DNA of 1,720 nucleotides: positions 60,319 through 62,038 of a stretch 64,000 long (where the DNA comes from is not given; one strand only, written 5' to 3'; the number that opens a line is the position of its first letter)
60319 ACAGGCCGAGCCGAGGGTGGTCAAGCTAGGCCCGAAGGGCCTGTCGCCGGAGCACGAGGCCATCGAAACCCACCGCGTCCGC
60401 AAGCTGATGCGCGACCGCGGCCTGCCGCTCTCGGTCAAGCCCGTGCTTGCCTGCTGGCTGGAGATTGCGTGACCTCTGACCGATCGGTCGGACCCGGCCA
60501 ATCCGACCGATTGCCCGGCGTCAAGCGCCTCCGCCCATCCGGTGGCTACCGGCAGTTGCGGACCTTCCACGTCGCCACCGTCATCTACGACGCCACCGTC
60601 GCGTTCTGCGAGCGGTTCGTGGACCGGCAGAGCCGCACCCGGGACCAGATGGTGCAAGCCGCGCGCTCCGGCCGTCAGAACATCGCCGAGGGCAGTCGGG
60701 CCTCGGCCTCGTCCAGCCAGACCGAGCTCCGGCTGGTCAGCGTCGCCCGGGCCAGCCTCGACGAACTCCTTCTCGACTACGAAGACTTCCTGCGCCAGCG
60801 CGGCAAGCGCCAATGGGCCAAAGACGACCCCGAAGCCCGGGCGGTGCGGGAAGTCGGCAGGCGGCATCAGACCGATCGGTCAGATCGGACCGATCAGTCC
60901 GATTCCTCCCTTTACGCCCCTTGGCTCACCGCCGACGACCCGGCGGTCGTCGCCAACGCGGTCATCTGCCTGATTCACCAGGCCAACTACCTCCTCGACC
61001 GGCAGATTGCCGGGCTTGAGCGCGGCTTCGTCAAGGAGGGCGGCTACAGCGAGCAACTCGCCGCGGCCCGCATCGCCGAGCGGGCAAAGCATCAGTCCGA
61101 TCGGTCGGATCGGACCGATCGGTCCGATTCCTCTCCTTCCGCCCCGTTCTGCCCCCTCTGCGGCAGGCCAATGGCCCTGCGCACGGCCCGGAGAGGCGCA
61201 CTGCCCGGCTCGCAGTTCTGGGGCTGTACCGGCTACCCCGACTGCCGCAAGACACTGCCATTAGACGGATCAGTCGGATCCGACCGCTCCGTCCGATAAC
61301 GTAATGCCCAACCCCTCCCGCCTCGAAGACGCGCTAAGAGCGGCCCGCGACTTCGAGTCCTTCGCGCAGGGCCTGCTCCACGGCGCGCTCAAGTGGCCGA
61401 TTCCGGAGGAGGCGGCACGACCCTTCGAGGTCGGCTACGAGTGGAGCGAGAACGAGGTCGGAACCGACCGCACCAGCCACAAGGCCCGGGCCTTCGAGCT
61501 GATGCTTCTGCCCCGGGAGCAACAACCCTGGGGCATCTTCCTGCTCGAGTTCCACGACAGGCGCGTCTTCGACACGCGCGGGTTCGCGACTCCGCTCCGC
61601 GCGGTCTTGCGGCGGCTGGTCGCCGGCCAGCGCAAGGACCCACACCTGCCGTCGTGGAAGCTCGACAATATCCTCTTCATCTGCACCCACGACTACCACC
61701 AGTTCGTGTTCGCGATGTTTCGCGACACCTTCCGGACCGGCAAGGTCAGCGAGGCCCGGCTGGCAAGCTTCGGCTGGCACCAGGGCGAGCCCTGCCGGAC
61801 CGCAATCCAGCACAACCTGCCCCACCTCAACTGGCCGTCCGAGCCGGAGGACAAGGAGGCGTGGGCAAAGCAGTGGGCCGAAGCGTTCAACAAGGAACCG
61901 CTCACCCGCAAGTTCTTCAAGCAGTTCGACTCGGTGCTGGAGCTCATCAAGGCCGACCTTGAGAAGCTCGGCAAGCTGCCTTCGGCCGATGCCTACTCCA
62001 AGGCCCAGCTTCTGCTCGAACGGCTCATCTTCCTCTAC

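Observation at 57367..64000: PLD-SNF2 helicase / four-helix-bundle-Zn-ribbon / PglX-DrmMI-like adenine methyltransferase operon: candidate atypical or undescribed defence system, cut by the window end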

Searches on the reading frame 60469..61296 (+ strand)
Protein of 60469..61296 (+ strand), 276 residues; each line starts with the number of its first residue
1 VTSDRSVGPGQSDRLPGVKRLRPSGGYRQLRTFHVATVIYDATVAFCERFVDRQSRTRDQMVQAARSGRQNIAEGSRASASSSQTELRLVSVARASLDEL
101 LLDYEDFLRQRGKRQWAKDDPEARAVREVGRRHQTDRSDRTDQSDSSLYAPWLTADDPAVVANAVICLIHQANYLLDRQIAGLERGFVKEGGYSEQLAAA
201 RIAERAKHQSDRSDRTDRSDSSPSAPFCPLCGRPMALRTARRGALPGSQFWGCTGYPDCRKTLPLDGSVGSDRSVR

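Call 3: search_protein_families(library=pfam, proteins=[window:60469-61296:+], max_evalue=0.01)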
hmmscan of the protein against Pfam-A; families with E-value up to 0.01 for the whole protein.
window:60469-61296:+ (276 aa): 2 families
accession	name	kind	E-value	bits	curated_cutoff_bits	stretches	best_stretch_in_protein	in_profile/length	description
PF01396.24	Zn_ribbon_Top1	-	1.6e-09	37.8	32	1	228-266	4-37/39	Topoisomerase DNA binding C4 zinc finger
PF05635.17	23S_rRNA_IVP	-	7.3e-06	26.6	33.8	1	33-100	10-72/106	23S rRNA-intervening sequence protein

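Call 4: search_protein_families(library=padloc, proteins=[window:60469-61296:+], max_evalue=0.01)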
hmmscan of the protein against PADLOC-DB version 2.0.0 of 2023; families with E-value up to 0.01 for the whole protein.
window:60469-61296:+ (276 aa): 0 families

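Call 5: search_protein_families(library=ncbifam, proteins=[window:60469-61296:+], max_evalue=0.01)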
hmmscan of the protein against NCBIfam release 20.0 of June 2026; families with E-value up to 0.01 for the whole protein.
window:60469-61296:+ (276 aa): 6 families
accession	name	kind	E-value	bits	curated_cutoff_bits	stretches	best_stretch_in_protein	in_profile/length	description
TIGR04258.1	4helix_suffix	equivalog_domain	1.3e-20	73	40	1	158-206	1-49/49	four helix bundle suffix domain-containing protein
TIGR02436.1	TIGR02436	subfamily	4.6e-07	30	24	1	32-101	5-69/109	four helix bundle protein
NF005555.0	PRK07220.1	equivalog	3.3e-06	25.7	635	1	228-266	592-626/740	DNA topoisomerase I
NF011532.0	PRK14973.1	equivalog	2.3e-05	22.4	930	1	217-266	580-624/936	DNA topoisomerase I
NF008912.0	PRK12275.1-6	subfamily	0.00093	19.2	124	1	57-101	31-73/117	hypothetical protein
NF004966.0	PRK06319.1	equivalog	0.0057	14.7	868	1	216-265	636-680/862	DNA topoisomerase I/SWI domain fusion protein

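Call 11: find_encoding_contigs(protein=window:60469-61296:+, flank=10000, max_places=6)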
Protein window:60469-61296:+ (276 aa): no gene with exactly this product is on record in the collection.

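Call 27: search_protein_families(library=pfam, alignment_id=A2, max_evalue=0.001)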
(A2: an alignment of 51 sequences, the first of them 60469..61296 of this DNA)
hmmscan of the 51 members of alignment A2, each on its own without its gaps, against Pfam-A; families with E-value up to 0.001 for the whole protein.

A. member 1, window:60469-61296:+ (276 aa): 2 families
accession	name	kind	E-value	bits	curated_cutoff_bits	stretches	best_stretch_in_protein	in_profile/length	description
PF01396.24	Zn_ribbon_Top1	-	1.6e-09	37.8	32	1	228-266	4-37/39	Topoisomerase DNA binding C4 zinc finger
PF05635.17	23S_rRNA_IVP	-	7.3e-06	26.6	33.8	1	33-100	10-72/106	23S rRNA-intervening sequence protein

B. families by the number of members that match (of 51 scanned): 31 families (the first 25 are shown)
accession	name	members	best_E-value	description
PF10543.14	ORF6N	4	2.2e-36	ORF6N domain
PF01850.27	PIN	3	7.2e-17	PIN domain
PF17761.7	DUF1016_N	2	1.8e-46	DUF1016 N-terminal domain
PF01541.30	GIY-YIG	2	7.5e-18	GIY-YIG catalytic domain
PF12686.12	DUF3800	2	5e-13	Protein of unknown function (DUF3800)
PF01396.24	Zn_ribbon_Top1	2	1.6e-09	Topoisomerase DNA binding C4 zinc finger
PF05635.17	23S_rRNA_IVP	2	9.7e-07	23S rRNA-intervening sequence protein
PF15731.11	MqsA_antitoxin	2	1.4e-05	Antitoxin component of bacterial toxin-antitoxin system, MqsA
PF05308.16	Mito_fiss_reg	2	3e-05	Mitochondrial fission regulator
PF06250.17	YhcG_C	1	3.4e-47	YhcG PDDEXK nuclease domain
PF00082.27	Peptidase_S8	1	1.6e-28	Subtilase family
PF02452.23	PemK_toxin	1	1.9e-28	PemK-like, MazF-like toxin of type II toxin-antitoxin system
PF00004.35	AAA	1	1.1e-27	ATPase family associated with various cellular activities (AAA)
PF13310.11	Virulence_RhuM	1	1.1e-24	Virulence protein RhuM family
PF18480.7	DUF5615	1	1.3e-19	Domain of unknown function (DUF5615)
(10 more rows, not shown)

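Call 49: find_homologous_proteins(query=window:60469-61296:+, max_evalue=0.00001)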
Query window:60469-61296:+ (276 aa): 8000 proteins with E <= 0.00001 among 8000 candidates; the best 120 are listed.
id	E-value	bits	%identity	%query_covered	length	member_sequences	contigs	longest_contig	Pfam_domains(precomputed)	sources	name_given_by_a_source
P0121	3.9e-169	579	100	95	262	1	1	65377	PF01396.25,PF05635.18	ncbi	ncbi:MAG: four helix bundle suffix domain-containing protein [bacterium]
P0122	4.6e-124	431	79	93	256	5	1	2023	PF01396.25,PF05635.18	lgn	-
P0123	5.6e-124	431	76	100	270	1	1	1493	PF01396.25,PF05635.18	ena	-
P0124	6.3e-124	431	78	93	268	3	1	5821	PF01396.25,PF05635.18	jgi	jgi:four helix bundle suffix protein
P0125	1.6e-122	426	78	93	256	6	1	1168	PF01396.25,PF05635.18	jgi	-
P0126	8.2e-122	424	78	92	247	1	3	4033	PF01396.25,PF05635.18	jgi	jgi:four helix bundle suffix protein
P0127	1.4e-121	423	77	99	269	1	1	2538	PF01396.25,PF05635.18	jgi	jgi:restriction system protein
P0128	1.6e-121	423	75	98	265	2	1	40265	PF01396.25,PF05635.18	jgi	-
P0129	2.0e-120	419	75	94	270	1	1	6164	PF01396.25,PF05635.18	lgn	-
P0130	3.4e-120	419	72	99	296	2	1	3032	PF01396.25,PF05635.18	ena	-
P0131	3.6e-120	419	78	92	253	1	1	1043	PF01396.25,PF05635.18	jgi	jgi:four helix bundle suffix protein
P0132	4.5e-120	418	75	95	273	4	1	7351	PF01396.25,PF05635.18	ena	-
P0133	8.8e-120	417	73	98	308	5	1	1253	PF01396.25,PF05635.18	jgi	jgi:restriction system protein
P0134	2.2e-119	416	73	98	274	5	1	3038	PF01396.25,PF05635.18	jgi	-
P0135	2.6e-119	416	71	99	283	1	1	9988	PF01396.25,PF05635.18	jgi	jgi:four helix bundle suffix protein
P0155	3.1e-117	409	74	93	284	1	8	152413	PF01396.25,PF05635.18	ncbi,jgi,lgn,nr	ncbi:MAG: four helix bundle protein [Deltaproteobacteria bacterium]|nr:four helix bundle protein [De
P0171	2.1e-116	406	72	94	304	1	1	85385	PF01396.25,PF05635.18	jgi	jgi:four helix bundle suffix protein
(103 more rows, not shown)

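Call 51: find_encoding_contigs(protein=P0155, flank=7000, max_places=6)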
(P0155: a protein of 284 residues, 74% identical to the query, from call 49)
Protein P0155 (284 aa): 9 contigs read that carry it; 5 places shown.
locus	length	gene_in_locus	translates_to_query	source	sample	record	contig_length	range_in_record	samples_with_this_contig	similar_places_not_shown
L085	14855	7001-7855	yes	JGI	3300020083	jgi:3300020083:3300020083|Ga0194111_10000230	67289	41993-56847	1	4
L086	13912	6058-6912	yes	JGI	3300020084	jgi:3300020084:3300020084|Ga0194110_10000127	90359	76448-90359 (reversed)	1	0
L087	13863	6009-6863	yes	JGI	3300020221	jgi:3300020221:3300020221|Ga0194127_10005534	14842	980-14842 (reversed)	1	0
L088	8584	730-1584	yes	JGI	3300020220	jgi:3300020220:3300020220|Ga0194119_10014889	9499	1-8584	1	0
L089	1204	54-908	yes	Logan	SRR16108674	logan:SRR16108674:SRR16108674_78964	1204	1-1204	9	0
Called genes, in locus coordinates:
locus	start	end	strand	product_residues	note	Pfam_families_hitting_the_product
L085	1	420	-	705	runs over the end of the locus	PF01336:tRNA_anti-codon, PF00152:tRNA-synt_2, PF02938:GAD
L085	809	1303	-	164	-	-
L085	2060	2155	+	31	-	-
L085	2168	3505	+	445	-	PF00672:HAMP, PF00512:HisKA, PF02518:HATPase_c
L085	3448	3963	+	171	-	-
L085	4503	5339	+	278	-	PF02577:BFN_dom, PF00595:PDZ (faint)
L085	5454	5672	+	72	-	-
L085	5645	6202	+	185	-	PF08843:AbiEii, PF09970:DUF2204 (faint), PF19502:DUF6036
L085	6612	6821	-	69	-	-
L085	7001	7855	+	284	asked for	PF05635:23S_rRNA_IVP (weak), PF01396:Zn_ribbon_Top1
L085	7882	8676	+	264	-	PF04313:HSDR_N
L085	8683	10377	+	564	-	PF04851:ResIII, PF18766:SWI2_SNF2, PF22679:T1R_D3-like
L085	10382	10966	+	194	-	PF01863:YgjP-like, PF10263:SprT-like (weak)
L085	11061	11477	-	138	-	PF05872:HerA_C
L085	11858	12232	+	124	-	-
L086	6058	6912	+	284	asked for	PF05635:23S_rRNA_IVP (weak), PF01396:Zn_ribbon_Top1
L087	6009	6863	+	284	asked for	PF05635:23S_rRNA_IVP (weak), PF01396:Zn_ribbon_Top1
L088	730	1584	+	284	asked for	PF05635:23S_rRNA_IVP (weak), PF01396:Zn_ribbon_Top1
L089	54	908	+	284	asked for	PF05635:23S_rRNA_IVP (weak), PF01396:Zn_ribbon_Top1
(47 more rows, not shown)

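Call 52: find_encoding_contigs(protein=P0171, flank=7000, max_places=3)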
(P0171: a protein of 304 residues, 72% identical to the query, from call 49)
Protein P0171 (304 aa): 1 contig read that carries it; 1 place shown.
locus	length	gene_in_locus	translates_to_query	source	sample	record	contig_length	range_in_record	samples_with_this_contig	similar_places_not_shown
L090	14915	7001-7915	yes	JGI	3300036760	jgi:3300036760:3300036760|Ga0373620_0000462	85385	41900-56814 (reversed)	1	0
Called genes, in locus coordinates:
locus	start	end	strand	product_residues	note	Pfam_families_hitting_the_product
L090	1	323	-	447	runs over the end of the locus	PF00072:Response_reg, PF00004:AAA (faint), PF00158:Sigma54_activat, PF01078:Mg_chelatase (faint), PF14532:Sigma54_activ_2, PF07728:AAA_5, PF25601:AAA_lid_14, PF02954:HTH_8, +1 more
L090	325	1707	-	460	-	PF13493:DUF4118, PF00989:PAS, PF08448:PAS_4, PF13188:PAS_8 (faint), PF13426:PAS_9 (weak), PF00512:HisKA, PF13581:HATPase_c_2 (weak), PF02518:HATPase_c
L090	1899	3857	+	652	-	PF02705:K_trans, PF22776:K_trans_C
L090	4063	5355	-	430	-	PF25323:6TM_PilS (faint), PF00512:HisKA, PF13581:HATPase_c_2 (weak), PF02518:HATPase_c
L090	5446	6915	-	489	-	PF03007:WS_DGAT_cat, PF06974:WS_DGAT_C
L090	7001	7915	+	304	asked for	PF05635:23S_rRNA_IVP (weak), PF01396:Zn_ribbon_Top1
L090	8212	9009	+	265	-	PF09407:AbiEi_1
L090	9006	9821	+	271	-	PF08843:AbiEii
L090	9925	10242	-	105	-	PF20605:Antitox_RHH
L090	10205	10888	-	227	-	PF01656:CbiA, PF06564:CBP_BcsQ (faint), PF07015:VirC1, PF09140:MipZ (weak), PF10609:ParA (weak), PF13614:AAA_31, PF03029:ATP_bind_1 (faint)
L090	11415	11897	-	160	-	PF21983:NikA-like (weak)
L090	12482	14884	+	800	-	PF02534:T4SS-DNA_transf, PF10412:TrwB_AAD_bind, PF12696:TraG-D_C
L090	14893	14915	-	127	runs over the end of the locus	-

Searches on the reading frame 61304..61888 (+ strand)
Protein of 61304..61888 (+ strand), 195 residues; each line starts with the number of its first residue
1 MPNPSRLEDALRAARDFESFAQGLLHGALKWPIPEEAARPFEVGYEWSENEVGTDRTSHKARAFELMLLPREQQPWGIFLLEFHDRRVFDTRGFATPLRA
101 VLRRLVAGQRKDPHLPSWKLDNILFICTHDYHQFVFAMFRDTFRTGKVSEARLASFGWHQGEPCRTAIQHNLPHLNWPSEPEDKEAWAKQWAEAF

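Call 93: search_protein_representatives(protein=window:61304-61888:+)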
Query: 195 residues. Proteins with E-value up to 0.001 (for the whole library): 374; up to 1e-10: 177; up to 1e-30: 45. The best 150 are listed.
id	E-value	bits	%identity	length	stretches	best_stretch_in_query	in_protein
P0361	1.7e-54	200.9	62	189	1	2-157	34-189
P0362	2.2e-45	171.1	45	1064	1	1-195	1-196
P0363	2.6e-45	170.8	49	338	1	3-195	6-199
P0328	3.7e-43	163.8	46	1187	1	4-195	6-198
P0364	2.0e-42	161.4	44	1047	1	1-195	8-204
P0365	7.4e-42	159.5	43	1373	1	3-195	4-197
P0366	9.5e-42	159.2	43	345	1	1-195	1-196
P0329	3.8e-40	154.0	43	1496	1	3-195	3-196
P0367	4.3e-40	153.8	44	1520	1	1-195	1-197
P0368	2.4e-39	151.4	43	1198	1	1-195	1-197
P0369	2.6e-39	151.2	42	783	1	2-195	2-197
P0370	1.5e-38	148.7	41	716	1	6-195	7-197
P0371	4.9e-38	147.1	46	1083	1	3-195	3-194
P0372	5.4e-38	146.9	44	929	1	1-195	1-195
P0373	5.7e-38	146.8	47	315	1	3-195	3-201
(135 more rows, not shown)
